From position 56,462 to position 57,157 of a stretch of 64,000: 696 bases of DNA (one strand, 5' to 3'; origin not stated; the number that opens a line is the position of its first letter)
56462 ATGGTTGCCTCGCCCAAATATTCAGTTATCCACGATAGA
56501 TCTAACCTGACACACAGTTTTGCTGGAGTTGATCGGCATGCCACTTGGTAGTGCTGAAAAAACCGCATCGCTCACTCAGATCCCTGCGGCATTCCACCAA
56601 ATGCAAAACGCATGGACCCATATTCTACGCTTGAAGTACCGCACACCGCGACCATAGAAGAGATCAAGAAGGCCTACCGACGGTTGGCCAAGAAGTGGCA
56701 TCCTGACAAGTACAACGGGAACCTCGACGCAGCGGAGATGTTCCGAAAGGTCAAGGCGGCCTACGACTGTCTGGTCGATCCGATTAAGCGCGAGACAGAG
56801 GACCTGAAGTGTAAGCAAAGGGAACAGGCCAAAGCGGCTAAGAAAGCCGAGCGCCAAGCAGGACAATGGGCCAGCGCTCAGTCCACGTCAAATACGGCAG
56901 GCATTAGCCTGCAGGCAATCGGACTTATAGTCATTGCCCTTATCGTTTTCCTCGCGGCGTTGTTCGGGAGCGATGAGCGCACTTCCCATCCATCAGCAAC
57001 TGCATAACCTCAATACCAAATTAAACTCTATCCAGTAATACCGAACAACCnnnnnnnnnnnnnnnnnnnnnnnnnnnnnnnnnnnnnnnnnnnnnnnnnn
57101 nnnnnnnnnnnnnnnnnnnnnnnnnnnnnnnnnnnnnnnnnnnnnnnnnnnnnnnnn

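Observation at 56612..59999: Unassigned three-gene cassette next to the R-M system: TM-anchored J-domain protein, coiled-coil 2-TM protein, 605-aa putative nuclease-like protein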

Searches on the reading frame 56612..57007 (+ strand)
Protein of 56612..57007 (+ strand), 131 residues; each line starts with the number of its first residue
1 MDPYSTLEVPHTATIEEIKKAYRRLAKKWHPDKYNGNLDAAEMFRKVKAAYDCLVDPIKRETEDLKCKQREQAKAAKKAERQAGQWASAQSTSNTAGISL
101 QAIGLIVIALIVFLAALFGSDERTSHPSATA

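Call 3: search_protein_families(library=pfam, proteins=[window:56612-57007:+], max_evalue=0.1)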
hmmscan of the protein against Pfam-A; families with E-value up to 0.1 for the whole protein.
window:56612-57007:+ (131 aa): 5 families
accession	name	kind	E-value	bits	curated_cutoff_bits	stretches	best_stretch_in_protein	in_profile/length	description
PF00226.36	DnaJ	-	1.3e-21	76.9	27.8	1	2-62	1-61/63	DnaJ domain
PF15648.12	Tox-REase-5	-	0.038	15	25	1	24-87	18-80/95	Restriction endonuclease fold toxin 5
PF11106.13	YjbE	-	0.044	14.5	27.9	1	75-121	18-65/79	Exopolysaccharide production protein YjbE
PF00804.31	Syntaxin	-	0.05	13.8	26.7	1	14-92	17-90/157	Syntaxin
PF14235.11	DUF4337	-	0.056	14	27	1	44-112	68-137/161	Domain of unknown function (DUF4337)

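Call 4: search_protein_families(library=padloc, proteins=[window:56612-57007:+], max_evalue=0.1)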
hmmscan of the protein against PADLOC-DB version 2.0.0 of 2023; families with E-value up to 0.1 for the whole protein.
window:56612-57007:+ (131 aa): 0 families

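Call 5: search_protein_families(library=ncbifam, proteins=[window:56612-57007:+], max_evalue=0.1)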
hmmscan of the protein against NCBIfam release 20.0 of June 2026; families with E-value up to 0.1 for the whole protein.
window:56612-57007:+ (131 aa): 19 families
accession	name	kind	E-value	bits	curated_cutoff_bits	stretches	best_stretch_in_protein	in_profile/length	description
TIGR02349.1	DnaJ_bact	equivalog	8.6e-21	74.7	377.2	1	3-84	2-83/354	molecular chaperone DnaJ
NF008035.0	PRK10767.1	subfamily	5.2e-17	62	338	1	2-65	5-68/374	molecular chaperone DnaJ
NF037946.1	terminal_TopJ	equivalog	2.7e-15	55.9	300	1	2-62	6-65/810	terminal organelle assembly protein TopJ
NF010871.0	PRK14278.1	equivalog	3.4e-15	55.8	502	1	2-77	4-78/378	molecular chaperone DnaJ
NF010872.0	PRK14279.1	equivalog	1.8e-14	53.7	556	1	2-99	10-107/394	molecular chaperone DnaJ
NF010892.0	PRK14299.1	equivalog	1.9e-14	53.6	392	1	2-92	5-92/291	chaperone protein DnaJ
TIGR03835.1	termin_org_DnaJ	equivalog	1.5e-13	50.1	512.25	1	2-64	3-64/871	terminal organelle assembly protein TopJ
NF010874.0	PRK14281.1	equivalog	6.1e-13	48.6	619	1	2-80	4-82/397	chaperone protein DnaJ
NF010885.0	PRK14292.1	equivalog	7.4e-13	48.2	585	1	1-64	2-64/371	chaperone protein DnaJ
NF007618.0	PRK10266.1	equivalog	2.6e-12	46.8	403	1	2-91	5-93/306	curved DNA-binding protein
NF010894.0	PRK14301.1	equivalog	2.4e-11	43.2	548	1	2-64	5-67/373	chaperone protein DnaJ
NF050028.1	CldAdptActJ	equivalog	8.3e-11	42.2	150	1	4-61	5-67/93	cold adaptation protein ActJcold adaptation protein ActJ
NF006948.0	PRK09430.1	equivalog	1.1e-06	28.5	162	1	2-38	201-237/267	co-chaperone DjlA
TIGR00714.1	hscB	equivalog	0.0002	21.5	46.75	1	18-81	8-74/156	Fe-S protein assembly co-chaperone HscB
NF006502.0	PRK08937.3-2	equivalog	0.00098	18.7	259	1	5-58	207-265/275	adenylosuccinate lyase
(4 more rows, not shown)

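Call 54: find_homologous_proteins(query=window:56612-57007:+, max_evalue=1e-8)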
Query window:56612-57007:+ (131 aa): 80 proteins with E <= 1e-8 among 121 candidates.
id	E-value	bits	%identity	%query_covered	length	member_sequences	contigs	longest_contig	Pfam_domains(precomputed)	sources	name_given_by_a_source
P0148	4.1e-63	229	84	98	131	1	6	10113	PF00226.37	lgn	-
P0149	3.0e-48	181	100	68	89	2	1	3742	-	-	-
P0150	6.5e-43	164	64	98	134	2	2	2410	PF00226.37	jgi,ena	-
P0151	2.5e-42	162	64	95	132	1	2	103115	PF00226.37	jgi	jgi:curved DNA-binding protein CbpA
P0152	3.5e-42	161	61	98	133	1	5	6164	PF00226.37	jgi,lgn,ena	-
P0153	1.1e-41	160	62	90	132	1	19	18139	PF00226.37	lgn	-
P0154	1.8e-40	156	61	91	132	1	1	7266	PF00226.37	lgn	-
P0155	4.2e-40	155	65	92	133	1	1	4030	PF00226.37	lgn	-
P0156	7.8e-40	154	62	90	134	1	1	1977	PF00226.37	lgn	-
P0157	2.2e-39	152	62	96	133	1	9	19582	PF00226.37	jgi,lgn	-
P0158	2.3e-39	152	62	90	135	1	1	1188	PF00226.37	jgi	jgi:DnaJ-class molecular chaperone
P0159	3.0e-39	152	62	90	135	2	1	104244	PF00226.37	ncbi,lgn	-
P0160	5.2e-39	151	58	95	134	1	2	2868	PF00226.37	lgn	-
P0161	6.0e-39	151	59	90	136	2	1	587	PF00226.37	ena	-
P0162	1.5e-38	150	62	90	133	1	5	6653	PF00226.37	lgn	-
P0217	1.6e-30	124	50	98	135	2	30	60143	PF00226.37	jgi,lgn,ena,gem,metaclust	jgi:DnaJ-class molecular chaperone|metaclust:\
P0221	9.1e-25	105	53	89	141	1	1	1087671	PF00226.37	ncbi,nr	ncbi:MAG: J domain-containing protein [Flavobacteriales bacterium]|nr:J domain-containing protein [F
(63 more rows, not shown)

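Call 55: find_encoding_contigs(protein=P0151, flank=5000, max_places=2)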
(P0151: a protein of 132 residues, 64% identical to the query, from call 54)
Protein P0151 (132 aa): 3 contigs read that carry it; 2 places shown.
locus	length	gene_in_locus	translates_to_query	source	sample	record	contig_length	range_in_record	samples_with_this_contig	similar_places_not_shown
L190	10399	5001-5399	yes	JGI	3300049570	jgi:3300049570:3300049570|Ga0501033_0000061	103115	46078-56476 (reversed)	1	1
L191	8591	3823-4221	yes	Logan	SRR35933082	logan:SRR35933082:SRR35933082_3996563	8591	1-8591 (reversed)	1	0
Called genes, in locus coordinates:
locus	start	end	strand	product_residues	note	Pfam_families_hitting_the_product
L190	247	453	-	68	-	-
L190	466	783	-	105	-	PF05016:ParE_toxin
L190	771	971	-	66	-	-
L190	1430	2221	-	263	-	PF13391:HNH_2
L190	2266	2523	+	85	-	-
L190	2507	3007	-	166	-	PF11848:DUF3368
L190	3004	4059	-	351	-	PF01381:HTH_3, PF13560:HTH_31 (weak), PF06114:Peptidase_M78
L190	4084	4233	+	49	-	-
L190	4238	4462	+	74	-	PF09954:DUF2188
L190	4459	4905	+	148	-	PF04970:LRAT (weak), PF05708:Peptidase_C92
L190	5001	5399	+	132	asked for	PF00226:DnaJ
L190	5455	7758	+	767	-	PF02171:Piwi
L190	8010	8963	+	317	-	PF18742:DpnII-MboI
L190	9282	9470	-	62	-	-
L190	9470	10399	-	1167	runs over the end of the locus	PF02310:B12-binding, PF03308:MeaB, PF02492:cobW (weak), PF01642:MM_CoA_mutase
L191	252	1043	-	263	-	PF13391:HNH_2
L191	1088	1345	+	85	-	-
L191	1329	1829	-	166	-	PF11848:DUF3368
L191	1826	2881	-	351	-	PF01381:HTH_3, PF13560:HTH_31 (weak), PF06114:Peptidase_M78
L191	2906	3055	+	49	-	-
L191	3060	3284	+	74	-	PF09954:DUF2188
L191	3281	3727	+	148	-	PF04970:LRAT (weak), PF05708:Peptidase_C92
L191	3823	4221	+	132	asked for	PF00226:DnaJ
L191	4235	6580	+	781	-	PF02171:Piwi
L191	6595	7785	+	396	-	PF18742:DpnII-MboI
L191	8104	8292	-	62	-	-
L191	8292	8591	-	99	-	?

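Call 56: find_encoding_contigs(protein=P0159, flank=5000, max_places=2)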
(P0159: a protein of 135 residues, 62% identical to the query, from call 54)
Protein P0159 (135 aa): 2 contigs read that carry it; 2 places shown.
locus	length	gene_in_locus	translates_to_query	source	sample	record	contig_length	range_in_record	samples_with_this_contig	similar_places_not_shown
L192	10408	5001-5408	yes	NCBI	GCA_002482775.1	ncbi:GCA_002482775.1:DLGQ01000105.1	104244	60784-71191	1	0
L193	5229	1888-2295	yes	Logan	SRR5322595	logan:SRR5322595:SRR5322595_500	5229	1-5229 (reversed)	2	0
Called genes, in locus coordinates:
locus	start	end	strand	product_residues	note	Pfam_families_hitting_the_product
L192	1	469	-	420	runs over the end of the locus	PF02308:MgtC, PF13194:DUF4010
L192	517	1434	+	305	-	PF00226:DnaJ, PF01556:DnaJ_C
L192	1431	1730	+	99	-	PF13591:MerR_2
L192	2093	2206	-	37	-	-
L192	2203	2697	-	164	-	PF11848:DUF3368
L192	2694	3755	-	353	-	PF01381:HTH_3, PF13560:HTH_31 (weak), PF06114:Peptidase_M78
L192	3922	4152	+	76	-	PF09954:DUF2188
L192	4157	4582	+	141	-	PF04970:LRAT, PF05708:Peptidase_C92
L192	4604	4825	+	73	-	-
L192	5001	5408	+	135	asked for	PF00226:DnaJ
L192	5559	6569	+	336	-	PF18145:SAVED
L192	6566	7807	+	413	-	PF18144:SMODS, PF21654:DncV-like_NTFase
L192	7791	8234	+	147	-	PF26395:E2-CBASS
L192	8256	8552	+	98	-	-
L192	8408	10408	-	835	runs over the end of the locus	PF00690:Cation_ATPase_N (weak), PF00122:E1-E2_ATPase, PF00702:Hydrolase, PF13246:Cation_ATPase, PF00689:Cation_ATPase_C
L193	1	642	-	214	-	?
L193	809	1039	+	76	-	PF09954:DUF2188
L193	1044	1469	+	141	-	PF04970:LRAT, PF05708:Peptidase_C92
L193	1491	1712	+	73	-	-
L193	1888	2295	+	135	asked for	PF00226:DnaJ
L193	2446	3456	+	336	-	PF18145:SAVED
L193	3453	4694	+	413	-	PF18144:SMODS, PF21654:DncV-like_NTFase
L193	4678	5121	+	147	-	PF26395:E2-CBASS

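Call 57: find_encoding_contigs(protein=P0217, flank=5000, max_places=4)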
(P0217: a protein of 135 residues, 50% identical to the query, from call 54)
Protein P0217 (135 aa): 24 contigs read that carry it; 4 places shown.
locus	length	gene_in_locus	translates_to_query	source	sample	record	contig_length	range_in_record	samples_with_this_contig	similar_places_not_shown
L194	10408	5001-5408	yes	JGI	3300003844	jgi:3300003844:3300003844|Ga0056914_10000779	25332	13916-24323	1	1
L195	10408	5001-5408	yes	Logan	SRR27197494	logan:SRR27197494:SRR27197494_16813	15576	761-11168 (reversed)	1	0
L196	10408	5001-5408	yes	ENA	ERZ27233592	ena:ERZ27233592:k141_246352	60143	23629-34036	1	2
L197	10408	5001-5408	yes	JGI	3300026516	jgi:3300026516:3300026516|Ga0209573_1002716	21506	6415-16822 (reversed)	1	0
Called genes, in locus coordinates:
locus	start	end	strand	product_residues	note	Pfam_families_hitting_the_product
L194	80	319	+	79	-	-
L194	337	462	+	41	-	-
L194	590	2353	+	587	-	PF04434:SWIM (faint), PF21810:DUF6880 (weak)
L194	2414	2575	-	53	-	-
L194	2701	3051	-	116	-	-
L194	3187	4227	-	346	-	PF13274:SocA_Panacea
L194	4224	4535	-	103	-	-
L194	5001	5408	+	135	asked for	PF00226:DnaJ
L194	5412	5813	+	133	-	-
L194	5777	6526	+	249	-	-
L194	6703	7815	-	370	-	-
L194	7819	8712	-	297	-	PF01555:N6_N4_Mtase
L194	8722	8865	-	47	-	-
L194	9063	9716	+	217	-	-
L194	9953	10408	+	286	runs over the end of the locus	PF02518:HATPase_c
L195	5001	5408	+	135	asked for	PF00226:DnaJ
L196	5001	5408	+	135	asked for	PF00226:DnaJ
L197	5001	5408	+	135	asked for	PF00226:DnaJ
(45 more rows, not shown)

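Call 58: find_encoding_contigs(protein=P0221, flank=5000, max_places=2)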
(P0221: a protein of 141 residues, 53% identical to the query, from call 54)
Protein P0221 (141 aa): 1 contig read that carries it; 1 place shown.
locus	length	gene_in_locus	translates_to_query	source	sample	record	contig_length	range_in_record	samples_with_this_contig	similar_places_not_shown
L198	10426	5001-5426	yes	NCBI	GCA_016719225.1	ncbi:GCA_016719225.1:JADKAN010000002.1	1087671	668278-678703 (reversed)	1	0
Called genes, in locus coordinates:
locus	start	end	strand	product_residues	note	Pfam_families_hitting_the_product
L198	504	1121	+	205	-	-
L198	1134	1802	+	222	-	-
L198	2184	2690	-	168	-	PF11848:DUF3368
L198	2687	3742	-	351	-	PF01381:HTH_3, PF13560:HTH_31 (faint), PF06114:Peptidase_M78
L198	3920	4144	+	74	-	PF09954:DUF2188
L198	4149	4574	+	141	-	PF04970:LRAT (weak), PF05708:Peptidase_C92 (weak)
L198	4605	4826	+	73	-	-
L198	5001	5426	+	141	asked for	PF00226:DnaJ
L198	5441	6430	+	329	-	PF18144:SMODS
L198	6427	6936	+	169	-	PF18138:bacHORMA_1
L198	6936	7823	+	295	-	PF00004:AAA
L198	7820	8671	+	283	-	PF18167:Sa_NUDIX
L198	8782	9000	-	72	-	-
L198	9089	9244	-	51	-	-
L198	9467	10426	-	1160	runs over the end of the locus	PF02310:B12-binding, PF03308:MeaB, PF02492:cobW (faint), PF01642:MM_CoA_mutase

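Call 60: find_encoding_contigs(protein=P0153, flank=5000, max_places=10)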
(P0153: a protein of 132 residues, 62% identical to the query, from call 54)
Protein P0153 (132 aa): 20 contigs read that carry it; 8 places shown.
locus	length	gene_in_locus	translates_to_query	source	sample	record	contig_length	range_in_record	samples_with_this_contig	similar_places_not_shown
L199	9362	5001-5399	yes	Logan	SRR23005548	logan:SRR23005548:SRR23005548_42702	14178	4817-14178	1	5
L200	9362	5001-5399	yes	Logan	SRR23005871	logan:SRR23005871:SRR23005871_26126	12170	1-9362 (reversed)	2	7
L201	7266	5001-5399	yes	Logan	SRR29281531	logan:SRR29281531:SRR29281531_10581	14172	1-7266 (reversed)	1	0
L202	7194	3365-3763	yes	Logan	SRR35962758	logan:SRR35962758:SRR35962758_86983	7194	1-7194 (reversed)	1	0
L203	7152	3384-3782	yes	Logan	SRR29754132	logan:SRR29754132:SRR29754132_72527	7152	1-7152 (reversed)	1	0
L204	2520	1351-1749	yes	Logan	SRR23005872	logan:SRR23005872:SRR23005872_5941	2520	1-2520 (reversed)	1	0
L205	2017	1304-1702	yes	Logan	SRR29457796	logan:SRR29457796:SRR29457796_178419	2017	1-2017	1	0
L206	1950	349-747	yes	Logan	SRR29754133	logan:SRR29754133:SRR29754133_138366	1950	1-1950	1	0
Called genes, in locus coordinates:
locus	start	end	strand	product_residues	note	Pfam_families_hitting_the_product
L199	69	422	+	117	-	PF24709:DUF7670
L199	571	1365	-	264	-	PF13391:HNH_2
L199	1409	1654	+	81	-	-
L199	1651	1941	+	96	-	-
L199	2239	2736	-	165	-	PF11848:DUF3368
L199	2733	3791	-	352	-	PF01381:HTH_3, PF13560:HTH_31 (weak), PF06114:Peptidase_M78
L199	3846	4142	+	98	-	PF09954:DUF2188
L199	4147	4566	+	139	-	PF01844:HNH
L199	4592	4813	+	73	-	-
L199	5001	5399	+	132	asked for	PF00226:DnaJ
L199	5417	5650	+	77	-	PF09954:DUF2188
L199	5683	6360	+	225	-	-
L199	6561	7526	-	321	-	-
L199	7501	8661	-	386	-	-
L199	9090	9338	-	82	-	-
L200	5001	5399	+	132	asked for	PF00226:DnaJ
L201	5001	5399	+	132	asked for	PF00226:DnaJ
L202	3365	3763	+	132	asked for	PF00226:DnaJ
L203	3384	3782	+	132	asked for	PF00226:DnaJ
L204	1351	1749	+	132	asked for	PF00226:DnaJ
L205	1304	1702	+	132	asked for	PF00226:DnaJ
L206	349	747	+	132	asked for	PF00226:DnaJ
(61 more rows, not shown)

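Call 69: find_related_loci(query=A4, collection=viral_contigs, flank=6000)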
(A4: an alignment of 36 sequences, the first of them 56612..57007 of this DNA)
Query A4 (131 aa) in viral_contigs; peptide patterns used: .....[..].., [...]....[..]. (x = any residue, [..] = any of these).
262 stretches matched a pattern; 199 encode a relative of the query (tblastn E <= 1e-3); the best 80 are kept; 80 distinct loci.
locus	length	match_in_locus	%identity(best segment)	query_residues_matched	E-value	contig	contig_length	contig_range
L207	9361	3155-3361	52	1-69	4e-20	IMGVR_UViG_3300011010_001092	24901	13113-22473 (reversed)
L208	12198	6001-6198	55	1-66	7e-19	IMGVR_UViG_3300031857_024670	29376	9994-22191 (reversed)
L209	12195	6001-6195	52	1-65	1e-18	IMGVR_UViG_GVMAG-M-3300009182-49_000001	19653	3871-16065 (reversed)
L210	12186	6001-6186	48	4-65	8e-18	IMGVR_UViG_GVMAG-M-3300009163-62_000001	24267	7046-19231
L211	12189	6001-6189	54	2-64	2e-17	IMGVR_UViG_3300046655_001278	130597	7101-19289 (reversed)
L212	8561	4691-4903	49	1-72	3e-17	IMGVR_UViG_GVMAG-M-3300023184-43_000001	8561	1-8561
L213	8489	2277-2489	49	1-72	2e-17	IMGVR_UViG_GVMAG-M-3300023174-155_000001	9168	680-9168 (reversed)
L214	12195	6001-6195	49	1-65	2e-17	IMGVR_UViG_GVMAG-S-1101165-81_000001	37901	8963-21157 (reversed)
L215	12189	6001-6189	56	2-64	3e-17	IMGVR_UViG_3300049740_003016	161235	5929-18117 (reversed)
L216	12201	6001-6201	48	2-68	5e-17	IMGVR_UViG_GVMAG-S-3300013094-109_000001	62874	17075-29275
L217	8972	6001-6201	51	1-67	8e-17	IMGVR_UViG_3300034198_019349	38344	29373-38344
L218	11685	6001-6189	52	2-64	2e-16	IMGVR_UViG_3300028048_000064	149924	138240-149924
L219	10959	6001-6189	52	2-64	2e-16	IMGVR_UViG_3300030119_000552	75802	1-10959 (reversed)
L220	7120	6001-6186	50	4-65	2e-16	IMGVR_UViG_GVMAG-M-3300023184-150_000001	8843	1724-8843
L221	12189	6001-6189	51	2-64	3e-16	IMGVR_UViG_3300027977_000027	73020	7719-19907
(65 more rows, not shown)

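Call 75: search_protein_families(library=phrogs, proteins=[window:56612-57007:+, L199:5683-6360:+], max_evalue=0.001)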
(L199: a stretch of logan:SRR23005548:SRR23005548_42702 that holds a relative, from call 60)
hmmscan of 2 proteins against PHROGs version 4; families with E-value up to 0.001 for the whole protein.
window:56612-57007:+ (131 aa): 7 families
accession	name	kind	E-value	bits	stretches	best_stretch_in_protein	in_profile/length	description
phrog_14336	-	unknown function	2.5e-17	64.3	1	1-84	4-80/363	-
phrog_11153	-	unknown function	1e-11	46.1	1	4-91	8-94/337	-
phrog_31004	-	unknown function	3.7e-09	38.1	1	2-55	2-55/156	-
phrog_15863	-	unknown function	1.4e-07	32.1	1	13-64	154-203/312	-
phrog_2778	-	unknown function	1.4e-06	29.3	1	4-62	38-94/239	-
phrog_9210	-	unknown function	3.8e-06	27.7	1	3-56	151-201/204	-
phrog_13942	-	unknown function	1.2e-05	25.8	1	6-78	20-85/336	-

L199:5683-6360:+ (225 aa): 0 families

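Call 85: search_protein_families(library=pfam, proteins=[L199:5417-5650:+, L192:4604-4825:+], max_evalue=0.001)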
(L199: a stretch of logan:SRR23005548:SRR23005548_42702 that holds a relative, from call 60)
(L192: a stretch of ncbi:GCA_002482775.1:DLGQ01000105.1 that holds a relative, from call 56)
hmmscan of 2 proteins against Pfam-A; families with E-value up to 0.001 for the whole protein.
L199:5417-5650:+ (77 aa): 1 family
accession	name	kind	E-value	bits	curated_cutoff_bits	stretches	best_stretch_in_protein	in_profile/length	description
PF09954.14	DUF2188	-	1.7e-20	73.3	22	1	8-66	2-62/62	Uncharacterized protein conserved in bacteria (DUF2188)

L192:4604-4825:+ (73 aa): 0 families
